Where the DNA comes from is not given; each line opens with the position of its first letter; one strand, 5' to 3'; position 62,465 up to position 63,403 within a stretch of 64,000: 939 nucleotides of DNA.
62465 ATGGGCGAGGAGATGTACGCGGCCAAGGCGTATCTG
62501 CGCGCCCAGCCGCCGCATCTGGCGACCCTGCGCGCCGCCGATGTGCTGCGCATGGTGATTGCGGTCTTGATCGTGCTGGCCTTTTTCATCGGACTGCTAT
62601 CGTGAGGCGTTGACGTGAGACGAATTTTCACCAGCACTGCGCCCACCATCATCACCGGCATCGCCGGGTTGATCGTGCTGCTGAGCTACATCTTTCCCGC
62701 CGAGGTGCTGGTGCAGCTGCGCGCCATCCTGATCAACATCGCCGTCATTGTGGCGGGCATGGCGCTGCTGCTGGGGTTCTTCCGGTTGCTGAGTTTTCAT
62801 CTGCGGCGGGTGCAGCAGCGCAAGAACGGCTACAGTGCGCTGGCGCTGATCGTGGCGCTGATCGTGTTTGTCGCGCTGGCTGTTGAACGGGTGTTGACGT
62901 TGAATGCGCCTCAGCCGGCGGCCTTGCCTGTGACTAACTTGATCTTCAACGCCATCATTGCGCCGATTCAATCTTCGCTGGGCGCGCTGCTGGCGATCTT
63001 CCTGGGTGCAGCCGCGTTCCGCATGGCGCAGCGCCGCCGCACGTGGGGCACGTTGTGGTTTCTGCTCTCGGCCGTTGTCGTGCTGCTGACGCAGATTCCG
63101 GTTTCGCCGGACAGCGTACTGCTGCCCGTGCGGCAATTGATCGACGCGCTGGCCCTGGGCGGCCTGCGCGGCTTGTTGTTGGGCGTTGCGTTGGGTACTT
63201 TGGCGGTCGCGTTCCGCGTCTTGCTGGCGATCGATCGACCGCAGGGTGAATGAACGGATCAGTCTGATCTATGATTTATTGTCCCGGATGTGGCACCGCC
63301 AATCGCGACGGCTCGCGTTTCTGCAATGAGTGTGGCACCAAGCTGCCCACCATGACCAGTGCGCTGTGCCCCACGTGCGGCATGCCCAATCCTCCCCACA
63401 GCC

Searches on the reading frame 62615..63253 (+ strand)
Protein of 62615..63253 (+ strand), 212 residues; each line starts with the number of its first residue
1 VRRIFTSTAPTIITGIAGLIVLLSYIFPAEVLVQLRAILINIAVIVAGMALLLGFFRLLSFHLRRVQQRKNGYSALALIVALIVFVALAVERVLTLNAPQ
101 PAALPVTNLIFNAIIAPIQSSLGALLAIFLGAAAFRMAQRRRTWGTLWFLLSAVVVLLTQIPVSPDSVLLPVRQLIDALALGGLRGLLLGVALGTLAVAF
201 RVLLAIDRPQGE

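Call 59: search_protein_families(library=pfam, proteins=[window:62615-63253:+], max_evalue=5)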
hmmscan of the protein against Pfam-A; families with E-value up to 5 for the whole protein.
window:62615-63253:+ (212 aa): 5 families
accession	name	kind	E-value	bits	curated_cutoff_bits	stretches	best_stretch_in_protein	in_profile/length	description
PF20342.3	DUF6637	-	0.055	14.1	27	1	22-89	33-96/103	Family of unknown function (DUF6637)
PF13056.11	DUF3918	-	0.071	13.2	21.3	1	124-141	7-24/43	Protein of unknown function (DUF3918)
PF04123.18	DUF373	-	0.36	10.7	28.3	1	13-158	157-306/335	Domain of unknown function (DUF373)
PF08566.15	Pam17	-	1.1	9.6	25.4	1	62-142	26-104/165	Mitochondrial import protein Pam17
PF19529.4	DUF6057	-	1.3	8.3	29.8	1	15-146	128-263/569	Family of unknown function (DUF6057)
